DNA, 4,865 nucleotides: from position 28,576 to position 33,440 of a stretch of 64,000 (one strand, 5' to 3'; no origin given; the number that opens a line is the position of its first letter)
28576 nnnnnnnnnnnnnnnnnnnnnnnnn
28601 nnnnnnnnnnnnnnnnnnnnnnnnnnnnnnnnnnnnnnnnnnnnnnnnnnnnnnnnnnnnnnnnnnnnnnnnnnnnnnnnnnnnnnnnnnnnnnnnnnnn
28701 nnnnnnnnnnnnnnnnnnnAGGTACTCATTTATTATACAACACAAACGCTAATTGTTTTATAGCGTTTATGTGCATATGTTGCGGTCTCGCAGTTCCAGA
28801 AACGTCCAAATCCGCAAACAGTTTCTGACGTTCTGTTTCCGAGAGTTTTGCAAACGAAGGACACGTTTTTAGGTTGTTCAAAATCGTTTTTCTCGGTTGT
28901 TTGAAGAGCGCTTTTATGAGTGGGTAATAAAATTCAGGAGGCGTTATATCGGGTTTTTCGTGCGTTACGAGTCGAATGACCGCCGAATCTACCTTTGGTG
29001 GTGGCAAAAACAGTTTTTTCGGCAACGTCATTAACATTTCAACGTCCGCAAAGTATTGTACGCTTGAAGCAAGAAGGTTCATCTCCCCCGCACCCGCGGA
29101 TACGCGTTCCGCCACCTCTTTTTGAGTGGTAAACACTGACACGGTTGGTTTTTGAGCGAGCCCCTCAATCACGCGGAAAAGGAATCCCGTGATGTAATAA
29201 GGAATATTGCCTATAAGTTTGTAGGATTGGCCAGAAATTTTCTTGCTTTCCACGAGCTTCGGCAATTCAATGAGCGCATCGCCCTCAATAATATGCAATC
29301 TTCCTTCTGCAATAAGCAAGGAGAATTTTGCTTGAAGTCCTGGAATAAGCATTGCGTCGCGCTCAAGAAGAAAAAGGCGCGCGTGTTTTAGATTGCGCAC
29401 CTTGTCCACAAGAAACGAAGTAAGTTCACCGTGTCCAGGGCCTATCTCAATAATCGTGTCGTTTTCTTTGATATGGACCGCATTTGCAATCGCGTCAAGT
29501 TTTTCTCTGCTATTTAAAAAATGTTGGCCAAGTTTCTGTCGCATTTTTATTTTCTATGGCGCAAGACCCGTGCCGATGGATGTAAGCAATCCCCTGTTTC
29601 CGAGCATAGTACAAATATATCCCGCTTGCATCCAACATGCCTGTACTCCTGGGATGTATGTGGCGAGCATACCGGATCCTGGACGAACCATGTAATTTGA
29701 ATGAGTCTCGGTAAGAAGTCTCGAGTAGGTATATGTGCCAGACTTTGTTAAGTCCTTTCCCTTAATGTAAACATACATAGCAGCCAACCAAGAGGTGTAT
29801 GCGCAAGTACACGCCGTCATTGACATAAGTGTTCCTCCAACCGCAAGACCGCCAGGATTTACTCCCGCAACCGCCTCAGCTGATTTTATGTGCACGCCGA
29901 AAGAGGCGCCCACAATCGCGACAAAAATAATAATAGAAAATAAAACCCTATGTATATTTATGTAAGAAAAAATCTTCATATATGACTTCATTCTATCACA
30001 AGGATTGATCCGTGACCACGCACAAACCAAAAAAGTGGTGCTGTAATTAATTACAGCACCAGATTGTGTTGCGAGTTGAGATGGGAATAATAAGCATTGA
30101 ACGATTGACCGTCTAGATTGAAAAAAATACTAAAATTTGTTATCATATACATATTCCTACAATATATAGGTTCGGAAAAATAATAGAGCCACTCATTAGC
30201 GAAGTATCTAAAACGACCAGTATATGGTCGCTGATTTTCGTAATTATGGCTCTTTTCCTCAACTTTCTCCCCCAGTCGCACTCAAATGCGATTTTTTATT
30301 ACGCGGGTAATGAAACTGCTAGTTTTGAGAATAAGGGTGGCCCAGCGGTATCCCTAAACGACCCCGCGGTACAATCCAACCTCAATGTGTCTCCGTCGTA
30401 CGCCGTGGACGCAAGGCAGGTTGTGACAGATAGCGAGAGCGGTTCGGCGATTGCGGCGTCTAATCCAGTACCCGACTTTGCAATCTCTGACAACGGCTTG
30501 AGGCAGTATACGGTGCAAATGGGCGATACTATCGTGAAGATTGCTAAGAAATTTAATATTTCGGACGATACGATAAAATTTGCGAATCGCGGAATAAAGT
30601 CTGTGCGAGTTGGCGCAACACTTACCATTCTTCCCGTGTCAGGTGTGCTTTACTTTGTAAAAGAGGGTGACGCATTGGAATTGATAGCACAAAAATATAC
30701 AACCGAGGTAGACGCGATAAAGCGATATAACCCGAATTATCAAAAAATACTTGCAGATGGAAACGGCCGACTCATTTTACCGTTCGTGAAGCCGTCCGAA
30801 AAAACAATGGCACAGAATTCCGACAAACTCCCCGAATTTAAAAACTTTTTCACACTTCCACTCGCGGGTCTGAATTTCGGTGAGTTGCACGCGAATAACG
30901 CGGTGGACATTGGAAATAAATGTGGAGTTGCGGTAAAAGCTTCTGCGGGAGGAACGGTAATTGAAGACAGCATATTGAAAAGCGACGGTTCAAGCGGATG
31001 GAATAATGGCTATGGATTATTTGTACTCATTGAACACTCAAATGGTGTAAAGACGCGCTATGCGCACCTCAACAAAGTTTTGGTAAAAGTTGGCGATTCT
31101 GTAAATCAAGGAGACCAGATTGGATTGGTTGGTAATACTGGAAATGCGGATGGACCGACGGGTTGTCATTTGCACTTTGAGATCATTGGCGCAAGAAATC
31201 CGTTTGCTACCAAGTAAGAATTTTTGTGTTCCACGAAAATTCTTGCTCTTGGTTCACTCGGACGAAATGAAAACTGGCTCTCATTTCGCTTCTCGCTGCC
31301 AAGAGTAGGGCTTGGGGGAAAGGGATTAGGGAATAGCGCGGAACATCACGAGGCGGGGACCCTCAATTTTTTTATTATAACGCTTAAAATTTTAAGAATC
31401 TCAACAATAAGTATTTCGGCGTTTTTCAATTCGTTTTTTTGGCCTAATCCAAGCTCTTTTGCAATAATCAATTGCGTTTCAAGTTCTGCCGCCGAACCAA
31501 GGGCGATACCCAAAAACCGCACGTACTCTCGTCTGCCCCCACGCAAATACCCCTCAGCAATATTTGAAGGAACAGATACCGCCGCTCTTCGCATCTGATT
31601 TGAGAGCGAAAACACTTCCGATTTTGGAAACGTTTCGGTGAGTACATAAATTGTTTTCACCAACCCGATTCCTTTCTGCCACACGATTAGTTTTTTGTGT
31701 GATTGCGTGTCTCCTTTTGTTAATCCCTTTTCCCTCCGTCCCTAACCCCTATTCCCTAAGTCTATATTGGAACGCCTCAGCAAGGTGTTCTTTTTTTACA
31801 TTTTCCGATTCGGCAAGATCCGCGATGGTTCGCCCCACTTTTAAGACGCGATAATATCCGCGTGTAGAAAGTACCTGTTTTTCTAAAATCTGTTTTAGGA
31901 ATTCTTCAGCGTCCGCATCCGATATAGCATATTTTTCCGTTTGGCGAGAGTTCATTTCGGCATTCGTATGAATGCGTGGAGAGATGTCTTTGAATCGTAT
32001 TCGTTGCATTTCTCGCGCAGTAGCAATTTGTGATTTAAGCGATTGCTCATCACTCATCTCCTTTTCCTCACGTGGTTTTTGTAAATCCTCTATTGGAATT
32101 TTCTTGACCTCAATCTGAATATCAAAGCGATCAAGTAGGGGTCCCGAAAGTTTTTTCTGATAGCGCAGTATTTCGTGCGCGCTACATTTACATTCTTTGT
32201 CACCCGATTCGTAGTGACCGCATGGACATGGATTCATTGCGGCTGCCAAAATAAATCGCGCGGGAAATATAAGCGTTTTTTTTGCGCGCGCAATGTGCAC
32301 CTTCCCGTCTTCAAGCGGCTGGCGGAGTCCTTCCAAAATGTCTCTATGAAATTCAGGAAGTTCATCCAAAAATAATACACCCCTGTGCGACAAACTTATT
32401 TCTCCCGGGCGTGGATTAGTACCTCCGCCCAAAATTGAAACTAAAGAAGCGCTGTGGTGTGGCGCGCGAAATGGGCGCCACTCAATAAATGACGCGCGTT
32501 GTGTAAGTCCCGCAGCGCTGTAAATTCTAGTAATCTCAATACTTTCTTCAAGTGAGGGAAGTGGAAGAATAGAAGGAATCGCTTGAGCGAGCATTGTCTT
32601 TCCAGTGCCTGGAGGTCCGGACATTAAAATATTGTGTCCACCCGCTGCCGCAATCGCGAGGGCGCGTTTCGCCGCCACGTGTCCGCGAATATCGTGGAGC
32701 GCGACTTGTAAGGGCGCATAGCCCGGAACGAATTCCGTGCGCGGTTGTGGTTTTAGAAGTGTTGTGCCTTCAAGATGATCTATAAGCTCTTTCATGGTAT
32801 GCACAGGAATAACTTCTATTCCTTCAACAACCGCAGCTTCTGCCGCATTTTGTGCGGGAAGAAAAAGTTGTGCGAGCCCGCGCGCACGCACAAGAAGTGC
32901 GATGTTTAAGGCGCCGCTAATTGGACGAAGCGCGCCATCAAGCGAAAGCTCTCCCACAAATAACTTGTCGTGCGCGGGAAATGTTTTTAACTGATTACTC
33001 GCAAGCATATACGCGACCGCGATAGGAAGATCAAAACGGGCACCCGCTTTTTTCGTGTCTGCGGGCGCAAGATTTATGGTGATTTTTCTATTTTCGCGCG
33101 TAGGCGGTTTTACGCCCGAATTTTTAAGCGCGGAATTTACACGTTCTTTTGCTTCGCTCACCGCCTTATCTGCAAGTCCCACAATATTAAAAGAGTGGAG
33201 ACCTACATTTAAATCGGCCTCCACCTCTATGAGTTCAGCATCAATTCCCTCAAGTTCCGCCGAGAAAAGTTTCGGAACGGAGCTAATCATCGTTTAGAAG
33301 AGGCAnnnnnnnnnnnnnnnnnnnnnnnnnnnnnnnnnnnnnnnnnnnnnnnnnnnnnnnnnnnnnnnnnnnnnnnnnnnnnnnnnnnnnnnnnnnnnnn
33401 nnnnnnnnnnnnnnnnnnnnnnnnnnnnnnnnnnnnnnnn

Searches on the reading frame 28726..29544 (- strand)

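Call 78: search_protein_families(library=pfam, proteins=[window:28726-29544:-], max_evalue=0.00001)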
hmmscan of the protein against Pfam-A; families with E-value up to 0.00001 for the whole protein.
window:28726-29544:- (272 aa): 1 family
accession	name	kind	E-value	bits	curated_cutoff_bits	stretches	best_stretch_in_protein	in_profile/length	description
PF00398.26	RrnaAD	-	2.2e-43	148.7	24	1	2-232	5-230/263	Ribosomal RNA adenine dimethylase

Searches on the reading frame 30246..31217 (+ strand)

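Call 78: search_protein_families(library=pfam, proteins=[window:30246-31217:+], max_evalue=0.00001)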
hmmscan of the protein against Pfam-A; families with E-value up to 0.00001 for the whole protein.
window:30246-31217:+ (323 aa): 4 families
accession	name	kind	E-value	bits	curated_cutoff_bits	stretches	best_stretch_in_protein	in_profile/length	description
PF01551.29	Peptidase_M23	-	2.4e-24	85.8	28.7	1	217-316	3-90/96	Peptidase family M23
PF01476.26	LysM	-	4.6e-14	52.5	20.9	1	88-128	1-42/43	LysM domain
PF23473.1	LysM3_LYK4_5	-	1.5e-06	28.6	29.3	0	88-115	5-32/48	LYK4/5 LysM3 domain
PF23577.1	LysM_RLK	-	3.9e-06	27.2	27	0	136-166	3-33/44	LysM domain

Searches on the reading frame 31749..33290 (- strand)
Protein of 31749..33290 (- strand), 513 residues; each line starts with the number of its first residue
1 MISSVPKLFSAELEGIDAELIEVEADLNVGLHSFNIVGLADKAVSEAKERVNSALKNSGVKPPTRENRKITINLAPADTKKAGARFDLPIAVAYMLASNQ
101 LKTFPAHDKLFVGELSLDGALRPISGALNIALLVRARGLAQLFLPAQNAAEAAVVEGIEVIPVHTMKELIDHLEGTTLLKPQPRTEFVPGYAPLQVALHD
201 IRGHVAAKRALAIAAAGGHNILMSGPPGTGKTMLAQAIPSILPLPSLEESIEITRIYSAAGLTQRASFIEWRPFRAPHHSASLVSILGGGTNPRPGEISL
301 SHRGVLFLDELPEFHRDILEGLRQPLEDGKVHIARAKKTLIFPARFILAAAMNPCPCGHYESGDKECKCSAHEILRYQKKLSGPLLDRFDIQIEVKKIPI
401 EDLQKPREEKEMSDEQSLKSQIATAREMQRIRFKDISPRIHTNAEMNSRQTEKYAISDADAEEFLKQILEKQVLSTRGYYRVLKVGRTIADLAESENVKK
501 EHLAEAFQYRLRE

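Call 78: search_protein_families(library=pfam, proteins=[window:31749-33290:-], max_evalue=0.00001)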
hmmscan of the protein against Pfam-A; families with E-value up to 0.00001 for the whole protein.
window:31749-33290:- (513 aa): 6 families
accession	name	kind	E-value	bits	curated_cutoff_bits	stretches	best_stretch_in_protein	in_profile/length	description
PF01078.27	Mg_chelatase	-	1.9e-90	302.3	20.3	1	198-401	2-205/207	Magnesium chelatase, subunit ChlI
PF13541.12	ChlI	-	3e-38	130.9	27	1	23-148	1-121/121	Subunit ChlI of Mg-chelatase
PF13335.12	Mg_chelatase_C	-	4.8e-26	91.6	26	1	416-510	5-94/94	Magnesium chelatase, subunit ChlI C-terminal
PF07728.20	AAA_5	-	1.9e-10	41.3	22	1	220-356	1-125/139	AAA domain (dynein-related subfamily)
PF00493.29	MCM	-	7.9e-10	38.7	23.3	1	295-397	114-206/224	MCM P-loop domain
PF00158.32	Sigma54_activat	-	3.6e-06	27.2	20.2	0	289-352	80-143/168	Sigma-54 interaction domain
